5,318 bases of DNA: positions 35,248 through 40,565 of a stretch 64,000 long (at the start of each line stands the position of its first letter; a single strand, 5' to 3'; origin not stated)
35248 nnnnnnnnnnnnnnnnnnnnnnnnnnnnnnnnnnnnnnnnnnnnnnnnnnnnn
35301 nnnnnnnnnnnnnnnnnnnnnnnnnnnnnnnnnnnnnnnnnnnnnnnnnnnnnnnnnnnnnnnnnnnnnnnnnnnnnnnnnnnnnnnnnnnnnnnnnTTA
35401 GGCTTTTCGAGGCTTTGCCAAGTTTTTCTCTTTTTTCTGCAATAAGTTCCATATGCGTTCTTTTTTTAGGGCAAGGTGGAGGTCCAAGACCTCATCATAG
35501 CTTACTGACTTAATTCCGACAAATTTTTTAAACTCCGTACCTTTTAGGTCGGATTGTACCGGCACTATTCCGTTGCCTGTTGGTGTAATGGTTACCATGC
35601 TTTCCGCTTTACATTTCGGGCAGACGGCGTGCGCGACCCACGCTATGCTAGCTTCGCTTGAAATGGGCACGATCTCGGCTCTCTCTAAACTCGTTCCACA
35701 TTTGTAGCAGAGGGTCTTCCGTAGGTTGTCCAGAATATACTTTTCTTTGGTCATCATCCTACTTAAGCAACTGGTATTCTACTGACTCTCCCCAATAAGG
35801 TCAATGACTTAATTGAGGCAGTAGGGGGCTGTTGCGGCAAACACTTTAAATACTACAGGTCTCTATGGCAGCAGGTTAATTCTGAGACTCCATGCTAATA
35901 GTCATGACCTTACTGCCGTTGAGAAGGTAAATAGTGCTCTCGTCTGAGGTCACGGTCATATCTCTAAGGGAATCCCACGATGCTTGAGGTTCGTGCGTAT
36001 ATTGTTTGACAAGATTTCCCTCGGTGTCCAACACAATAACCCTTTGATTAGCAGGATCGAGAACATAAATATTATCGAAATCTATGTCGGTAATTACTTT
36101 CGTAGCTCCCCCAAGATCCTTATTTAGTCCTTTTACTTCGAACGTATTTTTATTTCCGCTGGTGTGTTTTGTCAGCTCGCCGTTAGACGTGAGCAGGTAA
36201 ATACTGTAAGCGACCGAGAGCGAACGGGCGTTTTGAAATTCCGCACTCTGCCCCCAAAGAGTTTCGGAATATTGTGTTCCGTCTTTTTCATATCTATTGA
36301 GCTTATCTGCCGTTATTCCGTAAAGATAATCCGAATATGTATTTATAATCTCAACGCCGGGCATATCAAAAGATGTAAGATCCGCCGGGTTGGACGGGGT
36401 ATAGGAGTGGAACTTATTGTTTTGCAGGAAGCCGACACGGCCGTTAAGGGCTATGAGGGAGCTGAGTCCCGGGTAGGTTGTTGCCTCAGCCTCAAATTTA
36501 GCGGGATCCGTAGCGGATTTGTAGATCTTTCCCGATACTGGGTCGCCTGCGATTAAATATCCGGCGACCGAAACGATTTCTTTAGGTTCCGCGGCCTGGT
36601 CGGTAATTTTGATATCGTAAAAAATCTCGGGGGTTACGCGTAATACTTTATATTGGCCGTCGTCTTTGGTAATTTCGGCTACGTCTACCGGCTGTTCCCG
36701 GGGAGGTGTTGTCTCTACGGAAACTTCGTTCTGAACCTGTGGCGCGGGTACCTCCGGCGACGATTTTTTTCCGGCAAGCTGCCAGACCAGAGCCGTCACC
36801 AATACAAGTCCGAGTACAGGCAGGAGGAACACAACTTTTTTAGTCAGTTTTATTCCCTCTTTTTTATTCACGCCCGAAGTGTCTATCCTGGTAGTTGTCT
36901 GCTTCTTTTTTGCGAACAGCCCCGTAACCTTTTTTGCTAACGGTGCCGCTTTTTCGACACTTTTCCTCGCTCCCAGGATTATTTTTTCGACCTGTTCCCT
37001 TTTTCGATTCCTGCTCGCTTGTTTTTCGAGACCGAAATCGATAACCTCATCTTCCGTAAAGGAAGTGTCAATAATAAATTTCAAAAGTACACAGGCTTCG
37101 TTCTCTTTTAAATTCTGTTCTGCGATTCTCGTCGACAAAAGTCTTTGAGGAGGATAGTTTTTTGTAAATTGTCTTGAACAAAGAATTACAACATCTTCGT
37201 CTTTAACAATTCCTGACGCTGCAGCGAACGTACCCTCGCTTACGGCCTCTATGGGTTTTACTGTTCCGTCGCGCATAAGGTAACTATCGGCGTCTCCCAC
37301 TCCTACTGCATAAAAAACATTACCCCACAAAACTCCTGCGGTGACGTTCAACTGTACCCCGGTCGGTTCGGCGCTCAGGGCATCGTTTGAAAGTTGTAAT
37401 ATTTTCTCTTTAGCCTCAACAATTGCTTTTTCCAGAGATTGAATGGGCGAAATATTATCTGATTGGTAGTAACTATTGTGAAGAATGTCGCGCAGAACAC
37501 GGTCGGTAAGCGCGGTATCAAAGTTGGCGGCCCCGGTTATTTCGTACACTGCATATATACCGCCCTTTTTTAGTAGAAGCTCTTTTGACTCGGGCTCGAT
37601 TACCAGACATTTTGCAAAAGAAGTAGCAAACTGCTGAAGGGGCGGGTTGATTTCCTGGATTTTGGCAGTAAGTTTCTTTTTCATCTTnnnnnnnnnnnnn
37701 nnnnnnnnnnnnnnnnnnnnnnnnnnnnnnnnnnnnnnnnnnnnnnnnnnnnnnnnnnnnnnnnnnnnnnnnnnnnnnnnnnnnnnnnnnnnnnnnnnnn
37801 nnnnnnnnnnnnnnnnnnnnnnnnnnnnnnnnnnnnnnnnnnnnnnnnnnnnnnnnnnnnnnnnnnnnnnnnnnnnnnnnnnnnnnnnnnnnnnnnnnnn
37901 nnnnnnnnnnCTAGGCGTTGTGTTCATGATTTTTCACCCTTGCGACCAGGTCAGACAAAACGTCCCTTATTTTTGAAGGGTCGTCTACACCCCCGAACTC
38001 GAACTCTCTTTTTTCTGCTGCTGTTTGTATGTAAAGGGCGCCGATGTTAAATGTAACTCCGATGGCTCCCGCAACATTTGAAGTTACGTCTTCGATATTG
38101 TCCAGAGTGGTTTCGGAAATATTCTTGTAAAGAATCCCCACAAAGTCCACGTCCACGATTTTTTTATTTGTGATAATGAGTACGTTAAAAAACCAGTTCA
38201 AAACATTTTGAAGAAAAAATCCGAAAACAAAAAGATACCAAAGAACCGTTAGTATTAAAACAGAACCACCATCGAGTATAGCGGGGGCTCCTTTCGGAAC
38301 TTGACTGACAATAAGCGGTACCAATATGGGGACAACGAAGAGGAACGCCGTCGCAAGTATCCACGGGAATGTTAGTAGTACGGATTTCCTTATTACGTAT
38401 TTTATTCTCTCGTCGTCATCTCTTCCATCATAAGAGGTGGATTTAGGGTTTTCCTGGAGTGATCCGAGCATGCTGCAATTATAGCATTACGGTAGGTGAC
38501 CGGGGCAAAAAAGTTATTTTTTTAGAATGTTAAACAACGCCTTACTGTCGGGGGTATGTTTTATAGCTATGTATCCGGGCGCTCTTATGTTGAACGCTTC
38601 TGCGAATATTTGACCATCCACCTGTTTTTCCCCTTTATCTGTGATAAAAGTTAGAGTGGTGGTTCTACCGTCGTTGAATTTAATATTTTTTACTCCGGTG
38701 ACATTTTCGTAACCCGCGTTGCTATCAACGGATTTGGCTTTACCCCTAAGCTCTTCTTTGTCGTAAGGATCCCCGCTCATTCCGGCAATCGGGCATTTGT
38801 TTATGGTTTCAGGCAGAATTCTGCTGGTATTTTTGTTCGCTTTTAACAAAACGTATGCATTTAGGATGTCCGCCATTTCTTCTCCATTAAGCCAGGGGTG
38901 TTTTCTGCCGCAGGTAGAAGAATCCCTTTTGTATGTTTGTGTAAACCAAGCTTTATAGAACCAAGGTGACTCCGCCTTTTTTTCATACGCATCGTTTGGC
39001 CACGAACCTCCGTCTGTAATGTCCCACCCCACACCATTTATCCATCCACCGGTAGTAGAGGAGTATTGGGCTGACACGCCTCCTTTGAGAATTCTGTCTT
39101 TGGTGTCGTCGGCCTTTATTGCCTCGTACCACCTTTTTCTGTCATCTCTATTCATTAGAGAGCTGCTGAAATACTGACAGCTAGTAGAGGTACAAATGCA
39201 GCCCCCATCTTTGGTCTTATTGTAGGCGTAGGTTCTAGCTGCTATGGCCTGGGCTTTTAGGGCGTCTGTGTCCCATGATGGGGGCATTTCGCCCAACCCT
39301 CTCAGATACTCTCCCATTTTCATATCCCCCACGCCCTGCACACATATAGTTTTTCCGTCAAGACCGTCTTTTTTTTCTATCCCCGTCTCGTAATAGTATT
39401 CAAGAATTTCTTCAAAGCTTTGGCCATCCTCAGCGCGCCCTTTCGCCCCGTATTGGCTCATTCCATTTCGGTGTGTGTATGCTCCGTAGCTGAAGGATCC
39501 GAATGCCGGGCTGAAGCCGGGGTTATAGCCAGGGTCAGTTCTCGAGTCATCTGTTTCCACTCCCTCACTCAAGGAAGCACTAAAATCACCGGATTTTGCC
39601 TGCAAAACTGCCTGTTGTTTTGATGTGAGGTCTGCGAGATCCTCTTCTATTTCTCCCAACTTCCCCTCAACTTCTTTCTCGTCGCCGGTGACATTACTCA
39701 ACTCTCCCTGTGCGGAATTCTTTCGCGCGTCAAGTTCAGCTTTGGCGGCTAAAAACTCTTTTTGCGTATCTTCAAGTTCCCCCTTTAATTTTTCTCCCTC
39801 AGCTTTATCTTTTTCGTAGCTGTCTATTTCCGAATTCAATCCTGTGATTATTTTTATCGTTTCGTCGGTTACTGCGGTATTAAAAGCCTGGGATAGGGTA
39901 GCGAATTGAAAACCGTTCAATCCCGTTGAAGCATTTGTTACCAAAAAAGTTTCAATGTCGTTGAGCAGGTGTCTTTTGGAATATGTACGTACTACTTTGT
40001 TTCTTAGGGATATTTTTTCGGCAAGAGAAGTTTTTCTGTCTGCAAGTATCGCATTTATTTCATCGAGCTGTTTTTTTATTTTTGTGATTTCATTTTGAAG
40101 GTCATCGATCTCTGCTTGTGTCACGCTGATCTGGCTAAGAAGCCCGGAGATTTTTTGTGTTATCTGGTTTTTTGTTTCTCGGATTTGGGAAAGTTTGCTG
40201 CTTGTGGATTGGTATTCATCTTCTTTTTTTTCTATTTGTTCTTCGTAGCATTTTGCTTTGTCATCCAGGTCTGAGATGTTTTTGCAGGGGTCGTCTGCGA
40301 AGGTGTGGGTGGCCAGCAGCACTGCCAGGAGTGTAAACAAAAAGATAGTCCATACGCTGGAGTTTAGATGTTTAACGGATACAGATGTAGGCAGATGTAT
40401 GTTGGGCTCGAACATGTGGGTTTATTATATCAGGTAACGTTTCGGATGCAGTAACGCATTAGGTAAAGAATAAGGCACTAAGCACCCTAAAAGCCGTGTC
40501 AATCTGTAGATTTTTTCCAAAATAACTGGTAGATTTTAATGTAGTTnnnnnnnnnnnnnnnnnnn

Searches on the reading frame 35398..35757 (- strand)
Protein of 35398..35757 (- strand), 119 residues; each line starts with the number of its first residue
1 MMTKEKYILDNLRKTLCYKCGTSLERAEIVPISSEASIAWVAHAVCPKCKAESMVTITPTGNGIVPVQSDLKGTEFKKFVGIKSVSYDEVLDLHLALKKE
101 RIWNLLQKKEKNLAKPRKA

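Call 33: search_protein_families(library=pfam, proteins=[window:35398-35757:-], max_evalue=1)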
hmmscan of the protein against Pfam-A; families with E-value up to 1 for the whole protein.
window:35398-35757:- (119 aa): 11 families
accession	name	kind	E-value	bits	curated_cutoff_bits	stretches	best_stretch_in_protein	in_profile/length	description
PF12773.13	DZR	-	0.00088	19.8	27.3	1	14-53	12-34/45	Double zinc ribbon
PF08271.17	Zn_Ribbon_TF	-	0.015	15.3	29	0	45-56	2-13/43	TFIIB zinc-binding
PF12760.12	Zn_ribbon_IS1595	-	0.047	14.1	25.4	1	38-58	13-33/46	Transposase zinc-ribbon domain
PF22415.1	PSV_ORF131-like_dom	-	0.057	13.8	27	1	41-63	20-42/80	PSV_Hypothetical protein ORF131-like domain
PF13248.11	Zn_ribbon_3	-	0.12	12.3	27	0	44-51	3-10/26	zinc-ribbon domain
PF13453.11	Zn_ribbon_TFIIB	-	0.12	12.2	22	1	46-58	2-13/41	Transcription factor zinc-finger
PF06750.18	A24_N_bact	-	0.17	12.4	23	1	14-52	27-61/84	Bacterial Peptidase A24 N-terminal domain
PF18912.6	DZR_2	-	0.18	12.1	27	0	12-28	34-50/56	Double zinc ribbon domain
PF23477.1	zf_Tbcl_2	-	0.24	11.6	27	0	43-61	5-23/37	Probable treble clef zinc finger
PF24458.1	DUF7573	-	0.31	11.5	30.2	0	43-50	30-37/39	Domain of unknown function (DUF7573)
PF09723.15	Zn_ribbon_8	-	0.61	10.6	34.4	0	17-53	8-36/41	Zinc ribbon domain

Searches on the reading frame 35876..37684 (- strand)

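Call 6: search_protein_families(library=pfam, proteins=[window:35876-37684:-], max_evalue=0.01)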
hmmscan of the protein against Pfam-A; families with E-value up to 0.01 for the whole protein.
window:35876-37684:- (602 aa): 0 families

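Call 33: search_protein_families(library=pfam, proteins=[window:35876-37684:-], max_evalue=1)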
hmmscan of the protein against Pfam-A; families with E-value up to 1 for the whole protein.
window:35876-37684:- (602 aa): 0 families

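Call 57: search_protein_families(library=phrogs, proteins=[window:35876-37684:-], max_evalue=0.01)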
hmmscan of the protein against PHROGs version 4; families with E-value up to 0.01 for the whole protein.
window:35876-37684:- (602 aa): 0 families

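Call 58: search_protein_families(library=ncbifam, proteins=[window:35876-37684:-], max_evalue=0.01)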
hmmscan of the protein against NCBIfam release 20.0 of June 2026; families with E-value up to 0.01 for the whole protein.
window:35876-37684:- (602 aa): 2 families
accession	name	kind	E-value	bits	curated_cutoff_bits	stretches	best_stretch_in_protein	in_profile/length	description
NF035926.1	scyF_NHL_VPEP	equivalog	0.00072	18.8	350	1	534-565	254-286/376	scytonemin biosynthesis PEP-CTERM protein ScyF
TIGR03866.1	PQQ_ABC_repeats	subfamily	0.002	17.2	287.3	1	504-591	196-279/310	PQQ-dependent catabolism-associated beta-propeller protein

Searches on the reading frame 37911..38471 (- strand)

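Call 6: search_protein_families(library=pfam, proteins=[window:37911-38471:-], max_evalue=0.01)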
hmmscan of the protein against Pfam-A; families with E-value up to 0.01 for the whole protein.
window:37911-38471:- (186 aa): 0 families

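Call 33: search_protein_families(library=pfam, proteins=[window:37911-38471:-], max_evalue=1)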
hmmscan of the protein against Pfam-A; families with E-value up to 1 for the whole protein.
window:37911-38471:- (186 aa): 1 family
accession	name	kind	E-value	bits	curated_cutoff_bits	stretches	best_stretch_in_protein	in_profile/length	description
PF14470.12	bPH_3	-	0.13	13.2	23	0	91-132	15-59/95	Bacterial PH domain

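Call 57: search_protein_families(library=phrogs, proteins=[window:37911-38471:-], max_evalue=0.01)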
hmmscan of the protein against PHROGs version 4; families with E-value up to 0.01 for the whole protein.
window:37911-38471:- (186 aa): 0 families

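Call 58: search_protein_families(library=ncbifam, proteins=[window:37911-38471:-], max_evalue=0.01)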
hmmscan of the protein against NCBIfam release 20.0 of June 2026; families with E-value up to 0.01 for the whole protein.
window:37911-38471:- (186 aa): 0 families

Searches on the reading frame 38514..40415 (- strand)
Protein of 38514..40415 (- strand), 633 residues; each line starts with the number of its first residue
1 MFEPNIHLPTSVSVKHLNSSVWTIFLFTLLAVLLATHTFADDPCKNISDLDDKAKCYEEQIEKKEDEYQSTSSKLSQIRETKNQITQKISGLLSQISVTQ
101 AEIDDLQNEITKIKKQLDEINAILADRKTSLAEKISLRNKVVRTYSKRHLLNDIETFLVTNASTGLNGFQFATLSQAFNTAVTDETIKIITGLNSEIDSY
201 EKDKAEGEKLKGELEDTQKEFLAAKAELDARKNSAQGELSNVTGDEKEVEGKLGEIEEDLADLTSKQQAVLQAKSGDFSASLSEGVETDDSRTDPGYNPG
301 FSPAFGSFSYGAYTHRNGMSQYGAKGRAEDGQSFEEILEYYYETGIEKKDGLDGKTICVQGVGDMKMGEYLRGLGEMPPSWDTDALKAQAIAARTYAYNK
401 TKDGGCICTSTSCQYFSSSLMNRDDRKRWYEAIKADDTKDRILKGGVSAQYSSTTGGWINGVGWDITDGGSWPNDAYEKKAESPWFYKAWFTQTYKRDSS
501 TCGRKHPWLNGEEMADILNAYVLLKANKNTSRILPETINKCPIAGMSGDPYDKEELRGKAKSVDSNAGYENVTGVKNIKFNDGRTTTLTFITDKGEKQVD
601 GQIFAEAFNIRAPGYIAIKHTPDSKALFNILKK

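Call 6: search_protein_families(library=pfam, proteins=[window:38514-40415:-], max_evalue=0.01)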
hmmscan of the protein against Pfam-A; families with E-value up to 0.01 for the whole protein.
window:38514-40415:- (633 aa): 9 families
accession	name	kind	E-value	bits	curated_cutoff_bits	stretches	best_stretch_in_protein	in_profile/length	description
PF08486.15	SpoIID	-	9.6e-15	55.4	23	1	362-435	8-89/97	Stage II sporulation protein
PF11932.13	DUF3450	-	0.00029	20.6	32.6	1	28-132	6-110/241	Protein of unknown function (DUF3450)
PF24319.2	DUF7491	-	0.00043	20.9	30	1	45-119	14-88/90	Coiled-coil region of unknown function (DUF7491)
PF25764.1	KIF21A_4th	-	0.0014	18.7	33.1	0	58-122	34-97/183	KIF21A-like domain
PF07926.17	TPR_MLP1_2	-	0.0016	18.9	36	0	46-134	9-97/129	TPR/MLP1/MLP2-like protein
PF14932.11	HAUS-augmin3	-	0.0025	17.8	29.4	0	54-144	68-158/260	HAUS augmin-like complex subunit 3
PF19220.6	Rod_CreS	-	0.0029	17.1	100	1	65-143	5-83/359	Crescentin, rod domain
PF07851.19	TMEM120A-B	-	0.0031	17.3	29.8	1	46-130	10-94/324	TMEM120A/B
PF12325.13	TMF_TATA_bd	-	0.0084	16.7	29.1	0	58-128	18-91/115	TATA element modulatory factor 1 TATA binding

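Call 57: search_protein_families(library=phrogs, proteins=[window:38514-40415:-], max_evalue=0.01)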
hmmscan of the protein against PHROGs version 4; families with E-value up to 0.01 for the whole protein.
window:38514-40415:- (633 aa): 2 families
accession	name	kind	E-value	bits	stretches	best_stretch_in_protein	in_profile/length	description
phrog_5553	-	unknown function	0.0011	20.2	0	69-123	17-71/114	-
phrog_18608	-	unknown function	0.004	17.4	1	47-149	280-381/416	-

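Call 58: search_protein_families(library=ncbifam, proteins=[window:38514-40415:-], max_evalue=0.01)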
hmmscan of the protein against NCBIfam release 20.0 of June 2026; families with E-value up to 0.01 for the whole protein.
window:38514-40415:- (633 aa): 20 families
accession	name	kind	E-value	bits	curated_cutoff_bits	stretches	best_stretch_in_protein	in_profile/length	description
TIGR02669.1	SpoIID_LytB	domain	2.6e-26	93.1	83.3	2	362-459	3-104/270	SpoIID/LytB domain-containing protein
TIGR02870.1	spore_II_D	equivalog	1.2e-17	64.1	234.75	2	362-404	69-113/338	stage II sporulation protein D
NF045487.1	ASRP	equivalog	1.7e-08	33.5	300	1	45-143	376-471/593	archaea-specific SMC-related protein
TIGR04320.1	Surf_Exclu_PgrA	domain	3.4e-05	23.3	70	1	34-133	241-340/360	SEC10/PgrA surface exclusion domain-containing protein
TIGR02168.1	SMC_prok_B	equivalog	5.1e-05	21.2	567.35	1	47-273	241-464/1181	chromosome segregation protein SMC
NF002244.0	PRK01156.1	equivalog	6.3e-05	21.2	847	1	45-259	180-375/895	DNA double-strand break repair ATPase Rad50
NF038350.1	taxis_HmpF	equivalog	0.00026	19.5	200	1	46-123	474-551/553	pilus motility taxis protein HmpF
NF045780.1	TrlF_fam_ATP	equivalog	0.00038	19.3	350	1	52-269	449-669/944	TrlF family AAA-like ATPase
TIGR02169.1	SMC_prok_A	equivalog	0.00059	17.6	729.4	1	48-275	713-927/1165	chromosome segregation protein SMC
NF047515.1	SpiroCoCo_C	equivalog_domain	0.0019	17.4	125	1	59-125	145-211/313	SpiroCoCo family coiled-coil protein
NF038218.1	IcmG_DotF_IVB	equivalog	0.002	17.8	200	1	62-132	99-172/266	type IVB secretion system protein IcmG/DotF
NF041035.1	Rad50_Halo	equivalog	0.0022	16.4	1000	1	45-142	544-640/883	DNA double-strand break repair ATPase Rad50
NF002572.0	PRK02224.1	equivalog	0.0023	16.3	1087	1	45-265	544-695/888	DNA double-strand break repair ATPase Rad50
NF040788.1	S-lay_SlaB_Mtsph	equivalog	0.0025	16.8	700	1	45-122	308-385/416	S-layer protein SlaB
NF047363.1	Zn_ribbon_CdsZ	equivalog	0.0032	17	275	0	46-121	66-143/251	zinc ribbon domain regulatory protein CdsZ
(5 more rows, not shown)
